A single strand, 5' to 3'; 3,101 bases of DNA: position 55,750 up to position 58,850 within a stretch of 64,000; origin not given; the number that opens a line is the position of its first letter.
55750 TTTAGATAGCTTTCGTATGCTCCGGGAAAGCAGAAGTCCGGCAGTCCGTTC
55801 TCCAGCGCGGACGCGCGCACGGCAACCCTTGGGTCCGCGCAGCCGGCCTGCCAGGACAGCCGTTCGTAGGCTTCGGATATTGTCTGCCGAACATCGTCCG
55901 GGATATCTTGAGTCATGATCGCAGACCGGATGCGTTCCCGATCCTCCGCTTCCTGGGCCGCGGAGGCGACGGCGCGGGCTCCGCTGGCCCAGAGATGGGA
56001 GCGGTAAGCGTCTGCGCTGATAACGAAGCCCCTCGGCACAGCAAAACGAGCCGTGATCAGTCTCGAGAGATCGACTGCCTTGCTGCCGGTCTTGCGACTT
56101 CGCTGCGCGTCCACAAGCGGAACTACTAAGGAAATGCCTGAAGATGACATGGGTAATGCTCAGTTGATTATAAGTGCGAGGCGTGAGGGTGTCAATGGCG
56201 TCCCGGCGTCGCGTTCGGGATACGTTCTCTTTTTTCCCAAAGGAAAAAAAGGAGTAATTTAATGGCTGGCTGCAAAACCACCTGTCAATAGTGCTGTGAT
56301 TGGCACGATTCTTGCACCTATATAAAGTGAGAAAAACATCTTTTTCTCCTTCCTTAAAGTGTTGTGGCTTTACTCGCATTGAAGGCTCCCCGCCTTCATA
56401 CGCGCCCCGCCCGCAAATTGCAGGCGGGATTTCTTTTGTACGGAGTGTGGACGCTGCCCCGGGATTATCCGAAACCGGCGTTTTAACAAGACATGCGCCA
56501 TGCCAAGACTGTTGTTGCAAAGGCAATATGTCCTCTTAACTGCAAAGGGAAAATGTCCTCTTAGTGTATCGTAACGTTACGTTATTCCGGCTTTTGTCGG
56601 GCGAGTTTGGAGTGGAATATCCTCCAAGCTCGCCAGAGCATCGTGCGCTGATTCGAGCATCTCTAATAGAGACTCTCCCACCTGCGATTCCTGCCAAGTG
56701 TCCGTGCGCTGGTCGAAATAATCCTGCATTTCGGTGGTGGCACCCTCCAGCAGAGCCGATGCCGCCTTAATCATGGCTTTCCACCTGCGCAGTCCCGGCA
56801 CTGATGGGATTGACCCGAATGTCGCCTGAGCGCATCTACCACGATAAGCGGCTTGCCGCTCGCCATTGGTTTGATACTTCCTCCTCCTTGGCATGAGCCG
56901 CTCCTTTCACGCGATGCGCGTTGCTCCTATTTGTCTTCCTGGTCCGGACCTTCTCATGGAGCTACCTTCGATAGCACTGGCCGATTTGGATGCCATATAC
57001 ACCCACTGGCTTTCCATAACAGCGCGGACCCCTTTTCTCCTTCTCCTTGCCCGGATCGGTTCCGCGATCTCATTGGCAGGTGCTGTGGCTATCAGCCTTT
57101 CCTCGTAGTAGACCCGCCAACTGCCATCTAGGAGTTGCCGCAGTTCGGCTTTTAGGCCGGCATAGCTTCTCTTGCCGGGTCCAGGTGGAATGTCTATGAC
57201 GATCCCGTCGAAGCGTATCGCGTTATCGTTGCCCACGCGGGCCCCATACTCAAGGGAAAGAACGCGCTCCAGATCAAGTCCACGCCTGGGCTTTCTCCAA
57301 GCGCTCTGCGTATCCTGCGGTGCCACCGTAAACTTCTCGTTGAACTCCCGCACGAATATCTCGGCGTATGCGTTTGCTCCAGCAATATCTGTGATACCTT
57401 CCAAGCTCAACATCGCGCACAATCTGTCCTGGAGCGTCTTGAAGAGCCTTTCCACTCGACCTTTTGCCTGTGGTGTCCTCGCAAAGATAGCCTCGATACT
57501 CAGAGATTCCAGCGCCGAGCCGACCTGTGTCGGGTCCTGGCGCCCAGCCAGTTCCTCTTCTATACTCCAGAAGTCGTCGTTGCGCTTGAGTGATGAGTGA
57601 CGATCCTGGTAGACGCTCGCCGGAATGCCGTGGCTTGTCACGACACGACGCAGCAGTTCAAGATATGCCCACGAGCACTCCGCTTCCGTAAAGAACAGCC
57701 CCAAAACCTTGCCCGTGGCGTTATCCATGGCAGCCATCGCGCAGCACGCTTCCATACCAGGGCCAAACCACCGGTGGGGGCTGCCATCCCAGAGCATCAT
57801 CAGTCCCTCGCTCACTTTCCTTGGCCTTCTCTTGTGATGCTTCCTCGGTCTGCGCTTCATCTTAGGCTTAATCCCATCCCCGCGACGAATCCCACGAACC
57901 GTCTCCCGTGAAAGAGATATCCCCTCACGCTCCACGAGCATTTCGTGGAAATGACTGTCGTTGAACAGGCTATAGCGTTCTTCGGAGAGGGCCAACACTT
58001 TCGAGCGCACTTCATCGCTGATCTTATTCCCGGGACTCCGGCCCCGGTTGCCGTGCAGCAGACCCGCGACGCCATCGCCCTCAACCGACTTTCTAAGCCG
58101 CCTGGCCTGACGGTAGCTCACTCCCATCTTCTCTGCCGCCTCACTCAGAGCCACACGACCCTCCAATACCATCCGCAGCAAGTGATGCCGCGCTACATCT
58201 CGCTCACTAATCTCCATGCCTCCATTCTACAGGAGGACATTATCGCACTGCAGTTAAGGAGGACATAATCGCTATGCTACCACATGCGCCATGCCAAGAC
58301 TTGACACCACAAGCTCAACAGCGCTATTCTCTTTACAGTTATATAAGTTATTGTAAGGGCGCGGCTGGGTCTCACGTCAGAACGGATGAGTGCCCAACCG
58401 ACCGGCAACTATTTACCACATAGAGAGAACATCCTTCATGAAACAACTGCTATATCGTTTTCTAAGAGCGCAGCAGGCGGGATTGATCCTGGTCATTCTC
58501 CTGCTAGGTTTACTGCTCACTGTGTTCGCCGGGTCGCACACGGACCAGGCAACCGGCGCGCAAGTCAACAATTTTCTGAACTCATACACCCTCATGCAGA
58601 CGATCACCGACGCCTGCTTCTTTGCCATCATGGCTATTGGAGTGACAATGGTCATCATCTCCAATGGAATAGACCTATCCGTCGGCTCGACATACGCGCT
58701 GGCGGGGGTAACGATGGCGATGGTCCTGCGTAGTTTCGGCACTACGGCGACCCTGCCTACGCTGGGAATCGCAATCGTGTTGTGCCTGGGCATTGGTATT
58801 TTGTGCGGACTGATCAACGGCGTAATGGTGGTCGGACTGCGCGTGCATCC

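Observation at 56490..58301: Second IS with 42-bp inverted repeats carrying duplicated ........(C/T)T motifs and unusual 20-bp flanking direct repeats; inserted at the head of a sugar ABC operon that lacks an ATPase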

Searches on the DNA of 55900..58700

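Call 33: search_rna_families(source=window, start=55900, end=58700, threshold=evalue, max_evalue=1)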
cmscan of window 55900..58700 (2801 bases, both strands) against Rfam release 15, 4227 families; matches with E-value up to 1: 0.
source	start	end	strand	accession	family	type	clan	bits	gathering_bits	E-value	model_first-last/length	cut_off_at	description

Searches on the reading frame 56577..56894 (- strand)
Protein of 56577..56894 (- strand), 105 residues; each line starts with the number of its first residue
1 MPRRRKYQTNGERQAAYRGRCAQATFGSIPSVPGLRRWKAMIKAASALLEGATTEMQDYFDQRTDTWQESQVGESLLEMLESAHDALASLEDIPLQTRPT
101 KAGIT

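Call 4: search_protein_families(library=pfam, proteins=[window:56577-56894:-], max_evalue=0.01)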
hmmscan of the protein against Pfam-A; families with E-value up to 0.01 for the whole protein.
window:56577-56894:- (105 aa): 0 families

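Call 5: search_protein_families(library=ncbifam, proteins=[window:56577-56894:-], max_evalue=0.01)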
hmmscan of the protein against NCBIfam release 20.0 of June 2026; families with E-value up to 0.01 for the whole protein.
window:56577-56894:- (105 aa): 0 families

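Call 63: find_encoding_contigs(protein=window:56577-56894:-, flank=3000, max_places=10)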
Protein window:56577-56894:- (105 aa): 2 contigs read that carry it; 2 places shown.
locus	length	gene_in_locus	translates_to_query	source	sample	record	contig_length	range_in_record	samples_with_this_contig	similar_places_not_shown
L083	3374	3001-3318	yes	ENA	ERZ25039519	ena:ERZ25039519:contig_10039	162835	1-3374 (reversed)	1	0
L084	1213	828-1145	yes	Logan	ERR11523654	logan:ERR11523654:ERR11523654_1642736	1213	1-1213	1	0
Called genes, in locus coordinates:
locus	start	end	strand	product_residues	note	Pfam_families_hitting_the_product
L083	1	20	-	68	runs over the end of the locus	PF01116:F_bP_aldolase (weak)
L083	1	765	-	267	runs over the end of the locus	PF01116:F_bP_aldolase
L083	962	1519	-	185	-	PF02482:Ribosomal_S30AE, PF16321:Ribosom_S30AE_C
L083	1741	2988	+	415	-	PF13551:HTH_29, PF13565:HTH_32 (weak)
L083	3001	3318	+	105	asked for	-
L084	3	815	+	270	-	?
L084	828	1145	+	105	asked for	-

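Call 67: find_homologous_proteins(query=window:56577-56894:-, max_evalue=0.001)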
Query window:56577-56894:- (105 aa): 23 proteins with E <= 0.001 among 35 candidates.
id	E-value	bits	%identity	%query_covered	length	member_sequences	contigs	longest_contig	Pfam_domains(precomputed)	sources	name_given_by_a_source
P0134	5.6e-50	185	84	100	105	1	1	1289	-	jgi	jgi:hypothetical protein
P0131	4.0e-45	170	99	75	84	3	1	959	-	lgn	-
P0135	3.4e-39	151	70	100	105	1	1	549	-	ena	-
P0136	1.1e-38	149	69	100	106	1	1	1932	-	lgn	-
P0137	1.4e-38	149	70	100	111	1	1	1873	-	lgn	-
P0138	1.5e-37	145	70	100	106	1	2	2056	-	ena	-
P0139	2.0e-37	145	66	100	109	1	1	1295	-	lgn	-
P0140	7.8e-36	140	70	92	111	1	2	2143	-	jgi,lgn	jgi:hypothetical protein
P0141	4.4e-35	138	66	100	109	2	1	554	-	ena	-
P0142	8.4e-35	137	65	100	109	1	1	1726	-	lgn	-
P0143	3.6e-34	135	65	100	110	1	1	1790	-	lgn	-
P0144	1.6e-33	133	65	100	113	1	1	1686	-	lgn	-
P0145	2.3e-33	132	64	100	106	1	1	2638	-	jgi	jgi:hypothetical protein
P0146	1.8e-32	129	63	100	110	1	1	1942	-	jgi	jgi:hypothetical protein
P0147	2.2e-32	129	65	100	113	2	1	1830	-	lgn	-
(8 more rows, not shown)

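Call 68: search_protein_families(library=pfam, proteins=[window:56577-56894:-], max_evalue=10)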
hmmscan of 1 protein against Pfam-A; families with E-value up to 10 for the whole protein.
window:56577-56894:- (105 aa): 2 families
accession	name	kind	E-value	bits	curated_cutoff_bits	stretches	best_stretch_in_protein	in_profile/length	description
PF10213.14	MRP-S28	-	0.067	14.1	22.3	1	71-102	79-110/127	Mitochondrial ribosomal subunit protein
PF15819.10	Fibin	-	0.2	11.8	27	1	35-95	99-161/190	Fin bud initiation factor homologue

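Call 87: predict_structure(alignment_id=A2)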
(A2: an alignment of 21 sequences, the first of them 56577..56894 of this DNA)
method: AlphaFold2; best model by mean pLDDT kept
length: 105 residues; sequences in the alignment: 21
mean_pLDDT: 74.7   pTM: 0.47
mean pLDDT of the five models: 74.7, 74.3, 73.5, 72.3, 67.8
residues with pLDDT >= 90: 26; 70-90: 44; 50-70: 20; < 50: 15
segments of 3 or more residues with pLDDT < 50: 27-30, 96-105
pLDDT, mean of each block of 10 residues (from residue 1): 66 79 53 67 87 91 90 91 86 54 41
secondary structure, 60 per line:
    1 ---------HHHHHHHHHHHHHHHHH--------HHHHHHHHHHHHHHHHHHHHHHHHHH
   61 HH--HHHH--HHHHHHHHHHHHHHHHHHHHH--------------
elements in order: H10-26 H35-62 H65-68 H71-91

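Call 89: fold_search(model_id=the predicted structure, library=pdb)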
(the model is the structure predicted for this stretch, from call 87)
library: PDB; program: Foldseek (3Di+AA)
matches with E <= 10: 120; with E <= 0.001: 0
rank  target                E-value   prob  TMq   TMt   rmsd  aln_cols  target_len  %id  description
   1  5y9o_A                9.8e-01  0.54  0.34  0.11   4.7        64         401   19  The apo structure of Legionella pneumophila WipA (released 2018-05-16)
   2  5lb7_B                1.4e+00  0.91  0.44  0.58   2.4        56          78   12  Complex structure between p60N/p80C katanin and a peptide derived from ASPM (released 2017-04-26)
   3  5n72                  1.7e+00  0.47  0.34  0.11   4.9        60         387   20  Crystal structure of the Legionella effector WipA shorter construct (released 2017-04-19)
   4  5n6x_A                2.0e+00  0.41  0.33  0.10   5.0        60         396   20  Crystal structure of the Legionella effector WipA (released 2017-04-19)
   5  9crw_G                2.0e+00  0.23  0.38  0.22  11.4        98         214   19  Crystal structure of the Candida albicans kinesin-8 proximal tail domain (released 2024-09-04)
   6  5y9o_B                2.1e+00  0.41  0.36  0.11   4.8        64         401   19  The apo structure of Legionella pneumophila WipA (released 2018-05-16)
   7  3etx_A                2.1e+00  0.38  0.45  0.45   8.5        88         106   23  Crystal structure of bacterial adhesin FadA L14A mutant (released 2008-12-02)
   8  8buu_9                2.2e+00  0.11  0.27  0.09  10.4       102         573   14  ARE-ABCF VmlR2 bound to a 70S ribosome (released 2023-04-05)
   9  3etx_B                2.4e+00  0.33  0.44  0.43   8.4        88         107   24  Crystal structure of bacterial adhesin FadA L14A mutant (released 2008-12-02)
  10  3mq1_F                2.5e+00  0.54  0.49  0.51   8.7        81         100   15  Crystal Structure of Dust Mite Allergen Der p 5 (released 2010-06-02)
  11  3ety                  2.5e+00  0.35  0.46  0.47   8.8        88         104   23  Crystal structure of bacterial adhesin FadA L14A mutant (released 2008-12-02)
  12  9efi_A                2.7e+00  0.82  0.45  0.06   1.3        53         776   15  VIP3Cb1 Protoxin Structure (released 2025-06-18)
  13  1mft_A                2.7e+00  0.75  0.43  0.83   1.7        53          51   15  Crystal Structure Of Four-Helix Bundle Model (released 2004-01-20)
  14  2p58_A                2.7e+00  0.51  0.38  0.66   2.6        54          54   24  Structure of the Yersinia pestis Type III secretion system needle protein YscF in complex with its chaperones YscE/Ysc (released 2008-03-04)
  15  2rkh                  2.9e+00  0.38  0.47  0.31  14.8        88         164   14  Crystal structure of a putative AphA-like transcription factor (ZP_00208345.1) from Magnetospirillum magnetotacticum MS- (released 2007-10-30)
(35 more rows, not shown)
